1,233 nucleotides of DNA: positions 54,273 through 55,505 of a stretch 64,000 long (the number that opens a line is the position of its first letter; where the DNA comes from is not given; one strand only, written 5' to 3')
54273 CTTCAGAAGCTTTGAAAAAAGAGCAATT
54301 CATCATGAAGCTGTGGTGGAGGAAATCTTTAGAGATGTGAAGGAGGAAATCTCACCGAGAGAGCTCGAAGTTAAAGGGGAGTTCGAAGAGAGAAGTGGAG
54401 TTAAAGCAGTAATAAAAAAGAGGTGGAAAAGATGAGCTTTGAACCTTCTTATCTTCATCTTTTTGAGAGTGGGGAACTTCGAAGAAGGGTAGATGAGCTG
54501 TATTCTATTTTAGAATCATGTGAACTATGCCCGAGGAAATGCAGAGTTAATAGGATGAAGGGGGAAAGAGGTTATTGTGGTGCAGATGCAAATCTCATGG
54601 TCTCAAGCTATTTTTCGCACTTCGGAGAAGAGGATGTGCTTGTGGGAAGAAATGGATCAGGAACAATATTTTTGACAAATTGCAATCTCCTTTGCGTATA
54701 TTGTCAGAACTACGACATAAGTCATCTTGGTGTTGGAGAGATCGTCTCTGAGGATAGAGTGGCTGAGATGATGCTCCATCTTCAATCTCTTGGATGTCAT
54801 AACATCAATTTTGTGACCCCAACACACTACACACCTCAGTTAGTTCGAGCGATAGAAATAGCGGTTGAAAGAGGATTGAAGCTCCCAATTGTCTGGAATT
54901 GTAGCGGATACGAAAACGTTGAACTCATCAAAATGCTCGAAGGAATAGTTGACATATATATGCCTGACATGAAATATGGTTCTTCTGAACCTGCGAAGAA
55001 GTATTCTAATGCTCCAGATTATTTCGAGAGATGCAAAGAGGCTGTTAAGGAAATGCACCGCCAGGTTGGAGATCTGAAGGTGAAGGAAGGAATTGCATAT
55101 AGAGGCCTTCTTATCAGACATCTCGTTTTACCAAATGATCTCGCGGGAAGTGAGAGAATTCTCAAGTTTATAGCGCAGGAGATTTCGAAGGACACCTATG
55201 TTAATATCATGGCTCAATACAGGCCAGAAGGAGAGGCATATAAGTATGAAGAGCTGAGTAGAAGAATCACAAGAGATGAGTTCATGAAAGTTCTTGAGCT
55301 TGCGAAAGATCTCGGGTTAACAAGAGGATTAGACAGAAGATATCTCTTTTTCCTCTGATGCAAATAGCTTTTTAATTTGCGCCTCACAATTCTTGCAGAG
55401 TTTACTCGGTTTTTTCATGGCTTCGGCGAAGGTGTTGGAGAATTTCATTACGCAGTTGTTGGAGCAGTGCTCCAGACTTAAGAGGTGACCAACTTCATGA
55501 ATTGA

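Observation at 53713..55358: Rcl/DNPH1-like N-glycosidase domain fused to a QueF-like domain and coupled to a PflX-type radical SAM enzyme: candidate undescribed 7-deazapurine module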

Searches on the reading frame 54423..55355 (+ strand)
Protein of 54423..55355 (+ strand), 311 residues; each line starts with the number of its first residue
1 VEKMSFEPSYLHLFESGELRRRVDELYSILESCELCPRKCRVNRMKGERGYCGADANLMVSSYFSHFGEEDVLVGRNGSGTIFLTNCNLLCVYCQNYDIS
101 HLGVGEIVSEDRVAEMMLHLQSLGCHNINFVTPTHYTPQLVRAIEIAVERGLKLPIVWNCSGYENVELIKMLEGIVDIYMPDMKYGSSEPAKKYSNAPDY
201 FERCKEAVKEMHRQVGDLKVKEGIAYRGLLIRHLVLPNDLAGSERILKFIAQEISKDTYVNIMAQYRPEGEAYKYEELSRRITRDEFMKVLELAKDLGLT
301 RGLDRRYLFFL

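Call 3: search_protein_families(library=pfam, proteins=[window:54423-55355:+], max_evalue=1)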
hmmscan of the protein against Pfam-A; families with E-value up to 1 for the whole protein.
window:54423-55355:+ (311 aa): 3 families
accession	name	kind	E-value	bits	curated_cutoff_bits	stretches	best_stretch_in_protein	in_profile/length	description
PF04055.27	Radical_SAM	-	4.8e-15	56.6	29.5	2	82-213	2-138/166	Radical SAM superfamily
PF13353.11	Fer4_12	-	0.00034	21.4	22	1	81-170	9-99/137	4Fe-4S single cluster domain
PF03063.25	Prismane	-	0.12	11.4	27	1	33-62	3-31/513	Prismane/CO dehydrogenase family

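Call 4: search_protein_families(library=ncbifam, proteins=[window:54423-55355:+], max_evalue=1)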
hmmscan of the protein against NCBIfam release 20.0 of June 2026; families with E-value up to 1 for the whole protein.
window:54423-55355:+ (311 aa): 11 families
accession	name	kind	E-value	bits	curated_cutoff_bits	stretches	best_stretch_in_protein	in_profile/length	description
TIGR02495.1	NrdG2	equivalog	4.2e-07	29.5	131.15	1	79-259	18-185/193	anaerobic ribonucleoside-triphosphate reductase activating protein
TIGR04337.1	AmmeMemoSam_rS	hypoth_equivalog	9e-07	28.1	220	2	85-131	77-124/349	AmmeMemoRadiSam system radical SAM enzyme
TIGR02493.1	PFLA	equivalog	0.01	15.2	231.75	1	81-118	19-56/235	pyruvate formate-lyase-activating protein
NF043069.1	T4HPD_activ_SAM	equivalog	0.012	15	425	0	149-211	150-208/299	trans-4-hydroxy-L-proline dehydratase activase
TIGR02668.1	moaA_archaeal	equivalog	0.017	14.1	325.25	1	85-129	18-61/303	GTP 3',8-cyclase MoaA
TIGR01635.1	tail_comp_S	equivalog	0.023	14.7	37.65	1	243-293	22-72/144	phage virion morphogenesis protein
TIGR02494.1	PFLE_PFLC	subfamily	0.034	13.4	174.35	0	81-96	18-33/293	glycyl-radical enzyme activating protein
TIGR02491.1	NrdG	equivalog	0.038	13.9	126.1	1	70-170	8-112/154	anaerobic ribonucleoside-triphosphate reductase activating protein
TIGR02826.1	RNR_activ_nrdG3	equivalog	0.093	12.6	151.7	1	82-121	20-59/148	anaerobic ribonucleoside-triphosphate reductase activating protein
NF038283.1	viperin_w_prok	equivalog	0.16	11.1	180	1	84-166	9-98/281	viperin family antiviral radical SAM protein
TIGR01702.1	CO_DH_cata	equivalog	0.19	9.9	478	1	32-65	40-75/621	anaerobic carbon-monoxide dehydrogenase catalytic subunit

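Call 12: search_solved_structures(query=window:54423-55355:+, max_evalue=1, show_alignments=2)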
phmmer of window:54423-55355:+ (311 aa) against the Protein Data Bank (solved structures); distinct sequences matched with E-value up to 1: 1.
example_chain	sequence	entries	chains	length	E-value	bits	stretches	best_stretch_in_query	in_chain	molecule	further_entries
6emw_F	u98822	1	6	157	0.8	12.2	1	108-175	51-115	ATP-dependent Clp protease ATP-binding subunit ClpC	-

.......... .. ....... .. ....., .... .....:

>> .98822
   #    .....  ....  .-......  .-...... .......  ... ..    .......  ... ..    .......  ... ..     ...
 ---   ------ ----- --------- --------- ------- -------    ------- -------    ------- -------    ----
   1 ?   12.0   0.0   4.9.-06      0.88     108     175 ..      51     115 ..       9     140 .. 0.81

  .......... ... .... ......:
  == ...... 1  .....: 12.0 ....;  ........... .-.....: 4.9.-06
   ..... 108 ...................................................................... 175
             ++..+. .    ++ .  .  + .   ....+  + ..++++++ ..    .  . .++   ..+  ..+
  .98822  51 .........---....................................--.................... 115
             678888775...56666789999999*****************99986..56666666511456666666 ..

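Call 21: find_homologous_proteins(query=window:54423-55355:+, max_evalue=1e-10)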
Query window:54423-55355:+ (311 aa): 8000 proteins with E <= 1e-10 among 8000 candidates; the best 120 are listed.
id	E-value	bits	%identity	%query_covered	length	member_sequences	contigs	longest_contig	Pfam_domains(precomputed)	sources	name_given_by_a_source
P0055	5.4e-207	704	100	99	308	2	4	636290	PF04055.28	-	-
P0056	3.7e-177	606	84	99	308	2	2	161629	PF04055.28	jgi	-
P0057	1.1e-175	601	83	99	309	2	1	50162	PF04055.28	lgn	-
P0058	1.2e-171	588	84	96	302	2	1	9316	PF04055.28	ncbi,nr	ncbi:MAG: putative pyruvate formate lyase activating enzyme [Archaeoglobi archaeon]|nr:putative pyru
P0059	7.3e-165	566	79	99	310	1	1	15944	PF04055.28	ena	-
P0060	1.1e-164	565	79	99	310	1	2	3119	PF04055.28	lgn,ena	-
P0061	1.1e-164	565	78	99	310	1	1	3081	PF04055.28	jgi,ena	-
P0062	1.2e-164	565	79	99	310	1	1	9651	PF04055.28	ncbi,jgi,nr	ncbi:radical SAM protein [Archaeoglobales archaeon]|nr:MAG: radical SAM protein [Archaeoglobales arc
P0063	1.8e-163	561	78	99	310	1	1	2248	PF04055.28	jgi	-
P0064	7.9e-161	552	78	99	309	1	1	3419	PF04055.28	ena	-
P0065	2.4e-160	551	77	99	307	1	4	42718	PF04055.28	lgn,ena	-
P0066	7.1e-160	549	77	99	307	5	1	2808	PF04055.28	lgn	-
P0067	1.1e-159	549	77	99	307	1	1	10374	PF04055.28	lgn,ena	-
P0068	1.9e-159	548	77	99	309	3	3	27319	PF04055.28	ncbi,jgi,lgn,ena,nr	ncbi:radical SAM protein [Archaeoglobales archaeon]|nr:MAG: radical SAM protein [Archaeoglobales arc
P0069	1.7e-158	545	77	99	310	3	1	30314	PF04055.28,PF13353.12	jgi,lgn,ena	-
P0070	4.7e-156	537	74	100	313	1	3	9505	PF04055.28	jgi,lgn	jgi:putative pyruvate formate lyase activating enzyme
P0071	7.0e-156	536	74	99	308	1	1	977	PF04055.28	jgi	jgi:putative pyruvate formate lyase activating enzyme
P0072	2.5e-155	534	74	99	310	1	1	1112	PF04055.28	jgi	jgi:putative pyruvate formate lyase activating enzyme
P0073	5.5e-154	530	73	98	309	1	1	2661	PF04055.28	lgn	-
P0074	1.4e-153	529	73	97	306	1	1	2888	PF04055.28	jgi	jgi:putative pyruvate formate lyase activating enzyme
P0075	1.9e-153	528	73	98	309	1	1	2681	PF04055.28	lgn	-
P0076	2.4e-153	528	74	99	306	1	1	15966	PF04055.28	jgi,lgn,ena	-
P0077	4.6e-153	527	73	97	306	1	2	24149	PF04055.28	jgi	jgi:putative pyruvate formate lyase activating enzyme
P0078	5.1e-153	527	73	98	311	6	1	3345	PF04055.28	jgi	jgi:putative pyruvate formate lyase activating enzyme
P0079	7.4e-153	526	72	99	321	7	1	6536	PF04055.28,PF13353.12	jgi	-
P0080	6.1e-150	517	74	96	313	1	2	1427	PF04055.28,PF13353.12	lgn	-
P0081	3.2e-149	514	72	99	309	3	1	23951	PF04055.28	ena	-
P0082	6.8e-149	513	73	95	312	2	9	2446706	PF04055.28,PF13353.12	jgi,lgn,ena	jgi:putative pyruvate formate lyase activating enzyme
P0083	4.4e-148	511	72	99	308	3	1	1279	PF04055.28,PF13353.12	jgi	-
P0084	5.7e-148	510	71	98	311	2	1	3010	PF04055.28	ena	-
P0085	1.0e-147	509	73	99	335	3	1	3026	PF04055.28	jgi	jgi:putative pyruvate formate lyase activating enzyme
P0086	1.9e-147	509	72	96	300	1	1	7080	PF04055.28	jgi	jgi:putative pyruvate formate lyase activating enzyme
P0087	1.4e-145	502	72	95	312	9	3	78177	PF04055.28,PF13353.12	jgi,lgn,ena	jgi:putative pyruvate formate lyase activating enzyme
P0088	3.0e-145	501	71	97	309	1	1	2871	PF04055.28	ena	-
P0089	4.9e-145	501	73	96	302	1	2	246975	PF04055.28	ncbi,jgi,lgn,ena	ncbi:MAG: radical SAM protein [Candidatus Bathyarchaeia archaeon]|jgi:putative pyruvate formate lyas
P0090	5.6e-145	500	74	96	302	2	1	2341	PF04055.28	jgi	jgi:putative pyruvate formate lyase activating enzyme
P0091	6.3e-145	500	70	99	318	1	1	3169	PF04055.28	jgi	jgi:putative pyruvate formate lyase activating enzyme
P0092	3.4e-144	498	71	96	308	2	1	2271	PF04055.28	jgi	jgi:putative pyruvate formate lyase activating enzyme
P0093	1.1e-143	496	72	95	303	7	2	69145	PF04055.28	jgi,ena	jgi:putative pyruvate formate lyase activating enzyme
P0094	1.2e-143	496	69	97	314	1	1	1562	PF04055.28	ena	-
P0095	1.8e-143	496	69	97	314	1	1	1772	PF04055.28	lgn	-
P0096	2.8e-143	495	72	96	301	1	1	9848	PF04055.28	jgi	jgi:putative pyruvate formate lyase activating enzyme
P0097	2.9e-143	495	74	96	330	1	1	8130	PF04055.28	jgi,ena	jgi:putative pyruvate formate lyase activating enzyme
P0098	3.7e-143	494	69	98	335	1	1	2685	PF04055.28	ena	-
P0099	4.6e-143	494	70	97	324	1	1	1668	PF04055.28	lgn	-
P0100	5.1e-143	494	69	98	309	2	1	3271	PF04055.28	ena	-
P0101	5.4e-143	494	69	99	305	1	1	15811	PF04055.28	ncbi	ncbi:MAG: radical SAM protein [Archaeoglobaceae archaeon]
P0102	5.7e-143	494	72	97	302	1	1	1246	PF04055.28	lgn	-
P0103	5.8e-143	494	72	96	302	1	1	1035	PF04055.28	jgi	jgi:putative pyruvate formate lyase activating enzyme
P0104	7.8e-143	493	72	96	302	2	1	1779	PF04055.28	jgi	jgi:putative pyruvate formate lyase activating enzyme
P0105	8.5e-143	493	72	95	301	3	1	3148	PF04055.28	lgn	-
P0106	8.8e-143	493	72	96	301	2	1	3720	PF04055.28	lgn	-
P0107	9.8e-143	493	70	97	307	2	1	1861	PF04055.28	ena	-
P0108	1.0e-142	493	71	96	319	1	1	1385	PF04055.28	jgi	jgi:putative pyruvate formate lyase activating enzyme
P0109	1.0e-142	493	72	96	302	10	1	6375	PF04055.28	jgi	-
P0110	1.1e-142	493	71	96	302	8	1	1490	PF04055.28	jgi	jgi:putative pyruvate formate lyase activating enzyme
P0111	1.2e-142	493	68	98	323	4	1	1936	PF04055.28,PF13353.12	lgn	-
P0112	1.2e-142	493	71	97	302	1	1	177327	PF04055.28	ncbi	ncbi:MAG: radical SAM protein [Candidatus Aenigmatarchaeota archaeon]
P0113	1.3e-142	493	69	98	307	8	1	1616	PF04055.28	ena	-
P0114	1.6e-142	492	71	97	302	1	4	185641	PF04055.28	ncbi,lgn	ncbi:MAG: radical SAM protein [Candidatus Aenigmatarchaeota archaeon]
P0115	1.6e-142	492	71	96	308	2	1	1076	PF04055.28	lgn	-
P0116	2.0e-142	492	67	98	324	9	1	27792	PF04055.28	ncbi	-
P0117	3.8e-142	491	70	96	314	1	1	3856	PF04055.28,PF13353.12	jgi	jgi:putative pyruvate formate lyase activating enzyme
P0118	3.8e-142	491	70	96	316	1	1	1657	PF04055.28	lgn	-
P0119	4.7e-142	491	71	97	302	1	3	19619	PF04055.28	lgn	-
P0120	5.1e-142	491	69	98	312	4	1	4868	PF04055.28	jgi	-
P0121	9.0e-142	490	71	96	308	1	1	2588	PF04055.28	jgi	jgi:putative pyruvate formate lyase activating enzyme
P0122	9.6e-142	490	71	97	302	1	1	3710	PF04055.28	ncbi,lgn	ncbi:MAG: radical SAM protein [Candidatus Aenigmatarchaeota archaeon]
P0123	1.0e-141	490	70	96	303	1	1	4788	PF04055.28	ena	-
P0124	1.1e-141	490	70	97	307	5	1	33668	PF04055.28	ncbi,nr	ncbi:radical SAM protein [Candidatus Bathyarchaeota archaeon]|nr:radical SAM protein [Candidatus Bat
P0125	1.5e-141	489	70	96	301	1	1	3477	PF04055.28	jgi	jgi:putative pyruvate formate lyase activating enzyme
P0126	1.7e-141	489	68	98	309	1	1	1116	PF04055.28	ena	-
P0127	2.4e-141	488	69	98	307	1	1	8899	PF04055.28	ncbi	-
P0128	2.9e-141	488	69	98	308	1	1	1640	PF04055.28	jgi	-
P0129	3.1e-141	488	71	96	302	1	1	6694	PF04055.28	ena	-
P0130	3.7e-141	488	69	98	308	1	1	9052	PF04055.28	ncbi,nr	ncbi:radical SAM protein [Candidatus Bathyarchaeota archaeon]|nr:radical SAM protein [Candidatus Bat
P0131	4.2e-141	488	71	91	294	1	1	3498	PF04055.28,PF13353.12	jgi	jgi:putative pyruvate formate lyase activating enzyme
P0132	4.5e-141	488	70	96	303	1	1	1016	PF04055.28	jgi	jgi:putative pyruvate formate lyase activating enzyme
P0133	4.6e-141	488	71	97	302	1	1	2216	PF04055.28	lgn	-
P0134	6.7e-141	487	71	96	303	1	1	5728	PF04055.28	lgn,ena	-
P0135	7.2e-141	487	71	96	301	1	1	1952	PF04055.28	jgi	jgi:putative pyruvate formate lyase activating enzyme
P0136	8.4e-141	487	71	94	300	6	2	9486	PF04055.28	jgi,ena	-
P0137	9.6e-141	487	69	97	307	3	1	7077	PF04055.28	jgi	jgi:putative pyruvate formate lyase activating enzyme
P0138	1.4e-140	486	71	96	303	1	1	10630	PF04055.28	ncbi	-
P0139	1.5e-140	486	71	96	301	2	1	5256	PF04055.28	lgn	-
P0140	1.7e-140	486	71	97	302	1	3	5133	PF04055.28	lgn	-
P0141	1.7e-140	486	69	98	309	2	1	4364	PF04055.28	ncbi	ncbi:MAG: radical SAM protein [Candidatus Bathyarchaeota archaeon]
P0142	1.8e-140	486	71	97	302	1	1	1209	PF04055.28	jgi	-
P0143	1.8e-140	486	70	96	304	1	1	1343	PF04055.28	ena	-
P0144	1.8e-140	486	70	96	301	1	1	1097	PF04055.28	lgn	-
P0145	2.0e-140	485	71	95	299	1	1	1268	PF04055.28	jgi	jgi:putative pyruvate formate lyase activating enzyme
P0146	2.2e-140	485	68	97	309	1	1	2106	PF04055.28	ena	-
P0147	2.3e-140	485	71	96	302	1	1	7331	PF04055.28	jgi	-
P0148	2.8e-140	485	69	96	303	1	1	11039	PF04055.28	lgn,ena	-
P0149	3.0e-140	485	71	95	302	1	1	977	PF04055.28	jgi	-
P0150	3.0e-140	485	72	96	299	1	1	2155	PF04055.28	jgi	-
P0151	4.4e-140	484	69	96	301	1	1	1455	PF04055.28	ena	-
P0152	4.5e-140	484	68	99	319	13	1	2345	PF04055.28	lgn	-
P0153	5.1e-140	484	70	97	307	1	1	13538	PF04055.28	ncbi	-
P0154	6.6e-140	484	68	98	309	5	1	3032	PF04055.28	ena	-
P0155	6.7e-140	484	68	99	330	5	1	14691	PF04055.28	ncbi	ncbi:MAG: radical SAM protein [Candidatus Bathyarchaeia archaeon]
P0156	7.8e-140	484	69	96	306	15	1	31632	PF04055.28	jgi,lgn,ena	-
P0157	8.0e-140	484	69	98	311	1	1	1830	PF04055.28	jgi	jgi:putative pyruvate formate lyase activating enzyme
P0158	8.0e-140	483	70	96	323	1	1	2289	PF04055.28,PF13353.12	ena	-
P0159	8.3e-140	483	70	96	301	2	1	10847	PF04055.28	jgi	jgi:putative pyruvate formate lyase activating enzyme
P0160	8.6e-140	483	68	96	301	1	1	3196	PF04055.28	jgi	jgi:putative pyruvate formate lyase activating enzyme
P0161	9.0e-140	483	70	96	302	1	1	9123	PF04055.28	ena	-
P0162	9.6e-140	483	66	98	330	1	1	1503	PF04055.28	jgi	-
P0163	1.1e-139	483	71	96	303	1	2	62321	PF04055.28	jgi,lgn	jgi:putative pyruvate formate lyase activating enzyme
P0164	1.1e-139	483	68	97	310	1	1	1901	PF04055.28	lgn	-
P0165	1.4e-139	483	70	96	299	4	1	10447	PF04055.28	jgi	jgi:putative pyruvate formate lyase activating enzyme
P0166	1.4e-139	483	68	98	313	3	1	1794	PF04055.28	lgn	-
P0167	1.5e-139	483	70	95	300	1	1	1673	PF04055.28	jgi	jgi:putative pyruvate formate lyase activating enzyme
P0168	1.9e-139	482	70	96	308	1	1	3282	PF04055.28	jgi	jgi:putative pyruvate formate lyase activating enzyme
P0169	2.4e-139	482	68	99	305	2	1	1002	PF04055.28,PF13353.12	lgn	-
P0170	2.9e-139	482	67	99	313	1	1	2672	PF04055.28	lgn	-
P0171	2.9e-139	482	70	97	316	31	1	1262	PF04055.28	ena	-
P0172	3.0e-139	482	69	96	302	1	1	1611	PF04055.28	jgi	jgi:putative pyruvate formate lyase activating enzyme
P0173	3.1e-139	482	67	98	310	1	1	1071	PF04055.28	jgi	-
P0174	3.6e-139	481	67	98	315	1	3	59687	PF04055.28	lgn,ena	-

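Call 22: find_encoding_contigs(protein=P0089, flank=5000, max_places=2)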
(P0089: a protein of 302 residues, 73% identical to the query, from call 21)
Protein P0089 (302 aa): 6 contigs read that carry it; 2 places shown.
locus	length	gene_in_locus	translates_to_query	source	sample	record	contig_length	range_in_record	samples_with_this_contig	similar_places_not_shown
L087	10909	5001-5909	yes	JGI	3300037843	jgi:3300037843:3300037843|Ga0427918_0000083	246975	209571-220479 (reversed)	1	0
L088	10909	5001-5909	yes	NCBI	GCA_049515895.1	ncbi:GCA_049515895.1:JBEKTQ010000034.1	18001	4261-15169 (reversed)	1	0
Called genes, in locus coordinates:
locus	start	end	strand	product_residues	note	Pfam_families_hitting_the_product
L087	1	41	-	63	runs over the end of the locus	-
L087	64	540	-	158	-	PF00578:AhpC-TSA, PF08534:Redoxin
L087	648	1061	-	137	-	PF00355:Rieske, PF13806:Rieske_2, PF22543:Rieske_4 (weak)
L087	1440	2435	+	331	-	PF00005:ABC_tran, PF13304:AAA_21 (weak), PF13732:DrrA1-3_C (weak)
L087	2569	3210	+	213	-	PF01061:ABC2_membrane, PF12698:ABC2_membrane_3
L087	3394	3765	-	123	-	PF01638:HxlR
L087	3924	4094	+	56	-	-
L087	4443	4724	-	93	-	-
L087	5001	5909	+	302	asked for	PF04055:Radical_SAM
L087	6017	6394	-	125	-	PF12773:DZR (weak), PF13240:Zn_Ribbon_1, PF14242:DUF4342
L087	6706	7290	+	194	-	-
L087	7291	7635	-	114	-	-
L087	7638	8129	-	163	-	-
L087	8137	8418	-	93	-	-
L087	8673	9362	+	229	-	-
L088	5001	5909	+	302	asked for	PF04055:Radical_SAM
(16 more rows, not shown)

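Call 23: find_encoding_contigs(protein=P0112, flank=5000, max_places=2)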
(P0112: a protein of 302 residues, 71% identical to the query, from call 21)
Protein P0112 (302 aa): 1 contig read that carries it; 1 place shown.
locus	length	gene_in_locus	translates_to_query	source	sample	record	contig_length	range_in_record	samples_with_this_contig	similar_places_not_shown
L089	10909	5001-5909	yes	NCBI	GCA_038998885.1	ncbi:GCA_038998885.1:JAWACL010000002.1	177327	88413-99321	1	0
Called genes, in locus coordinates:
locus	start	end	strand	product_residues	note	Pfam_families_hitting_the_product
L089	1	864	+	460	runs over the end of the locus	PF04285:DUF444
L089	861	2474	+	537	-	PF04293:SpoVR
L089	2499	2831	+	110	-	-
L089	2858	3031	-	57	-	-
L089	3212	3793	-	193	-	PF22199:FKBP26_IF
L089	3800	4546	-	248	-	PF00149:Metallophos, PF12850:Metallophos_2 (weak)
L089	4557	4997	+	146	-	-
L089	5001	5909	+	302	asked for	PF04055:Radical_SAM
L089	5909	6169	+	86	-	-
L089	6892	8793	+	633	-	PF13385:Laminin_G_3, PF10102:DUF2341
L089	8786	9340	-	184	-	-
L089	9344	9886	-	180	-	-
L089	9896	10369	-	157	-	-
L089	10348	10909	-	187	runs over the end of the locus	-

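Call 24: find_encoding_contigs(protein=P0082, flank=5000, max_places=2)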
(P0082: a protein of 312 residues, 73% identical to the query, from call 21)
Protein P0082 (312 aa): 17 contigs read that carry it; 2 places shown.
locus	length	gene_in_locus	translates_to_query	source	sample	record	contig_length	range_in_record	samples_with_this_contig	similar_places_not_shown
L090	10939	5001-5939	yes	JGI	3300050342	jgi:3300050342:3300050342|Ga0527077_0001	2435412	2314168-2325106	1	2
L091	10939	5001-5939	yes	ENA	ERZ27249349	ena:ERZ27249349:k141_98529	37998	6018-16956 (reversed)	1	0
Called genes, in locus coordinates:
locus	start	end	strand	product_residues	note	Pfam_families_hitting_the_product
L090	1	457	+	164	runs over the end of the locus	PF01592:NifU_N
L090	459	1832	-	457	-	PF00083:Sugar_tr, PF05977:MFS_3 (weak), PF07690:MFS_1, PF12832:MFS_1_like (weak)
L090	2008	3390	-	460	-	PF13660:DUF4147, PF05161:MOFRL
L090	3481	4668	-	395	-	PF00155:Aminotran_1_2, PF00266:Aminotran_5, PF01041:DegT_DnrJ_EryC1, PF05889:SepSecS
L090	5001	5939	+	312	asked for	PF13353:Fer4_12 (weak), PF04055:Radical_SAM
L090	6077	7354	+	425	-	PF01637:ATPase_2 (faint), PF20720:nSTAND3 (weak), PF13173:AAA_14, PF13635:DUF4143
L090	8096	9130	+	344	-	PF01385:OrfB_IS605, PF07282:Cas12f1-like_TNB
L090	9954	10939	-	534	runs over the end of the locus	PF21948:LplA-B_cat, PF10437:Lip_prot_lig_C, PF01976:DUF116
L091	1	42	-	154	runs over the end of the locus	PF07690:MFS_1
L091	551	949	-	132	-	PF00083:Sugar_tr (weak), PF07690:MFS_1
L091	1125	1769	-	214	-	PF05161:MOFRL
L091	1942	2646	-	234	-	PF13660:DUF4147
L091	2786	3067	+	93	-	-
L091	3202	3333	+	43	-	-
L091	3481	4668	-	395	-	PF00155:Aminotran_1_2, PF00266:Aminotran_5, PF01041:DegT_DnrJ_EryC1, PF05889:SepSecS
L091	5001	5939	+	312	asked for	PF13353:Fer4_12 (weak), PF04055:Radical_SAM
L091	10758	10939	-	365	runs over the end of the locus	PF04055:Radical_SAM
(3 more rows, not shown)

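Call 84: find_encoding_contigs(protein=P0068, flank=5000, max_places=2)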
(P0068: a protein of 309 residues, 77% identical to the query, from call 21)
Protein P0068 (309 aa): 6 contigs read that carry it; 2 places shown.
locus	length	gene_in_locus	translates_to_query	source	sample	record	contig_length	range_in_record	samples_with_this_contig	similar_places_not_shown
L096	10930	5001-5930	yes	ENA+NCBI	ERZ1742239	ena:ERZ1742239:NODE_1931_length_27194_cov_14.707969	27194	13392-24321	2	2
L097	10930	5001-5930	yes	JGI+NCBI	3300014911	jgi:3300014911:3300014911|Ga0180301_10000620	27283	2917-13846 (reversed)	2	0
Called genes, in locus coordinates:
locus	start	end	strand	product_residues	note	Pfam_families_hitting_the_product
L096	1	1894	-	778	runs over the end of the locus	PF00890:FAD_binding_2 (weak), PF01134:GIDA (weak), PF07992:Pyr_redox_2 (weak), PF12831:FAD_oxidored, PF13450:NAD_binding_8 (weak), PF12838:Fer4_7, PF14697:Fer4_21, PF02662:FlpD, +14 more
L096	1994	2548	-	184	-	PF02608:Bmp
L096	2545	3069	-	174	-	PF02608:Bmp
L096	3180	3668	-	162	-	-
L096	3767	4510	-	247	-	-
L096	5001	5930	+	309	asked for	PF04055:Radical_SAM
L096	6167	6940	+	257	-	PF08350:FilR1_middle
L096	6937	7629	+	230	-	PF03888:MucB_RseB, PF09865:DUF2092 (faint), PF17131:TP_0789-like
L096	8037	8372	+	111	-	-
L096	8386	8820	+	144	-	-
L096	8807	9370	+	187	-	PF09851:SHOCT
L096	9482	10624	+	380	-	PF00202:Aminotran_3, PF00155:Aminotran_1_2 (weak)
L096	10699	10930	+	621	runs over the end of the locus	-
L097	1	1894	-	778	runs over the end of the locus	PF00890:FAD_binding_2 (weak), PF01134:GIDA (weak), PF07992:Pyr_redox_2 (weak), PF12831:FAD_oxidored, PF13450:NAD_binding_8 (weak), PF12838:Fer4_7, PF14697:Fer4_21, PF02662:FlpD, +14 more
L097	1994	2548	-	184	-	PF02608:Bmp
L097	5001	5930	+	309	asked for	PF04055:Radical_SAM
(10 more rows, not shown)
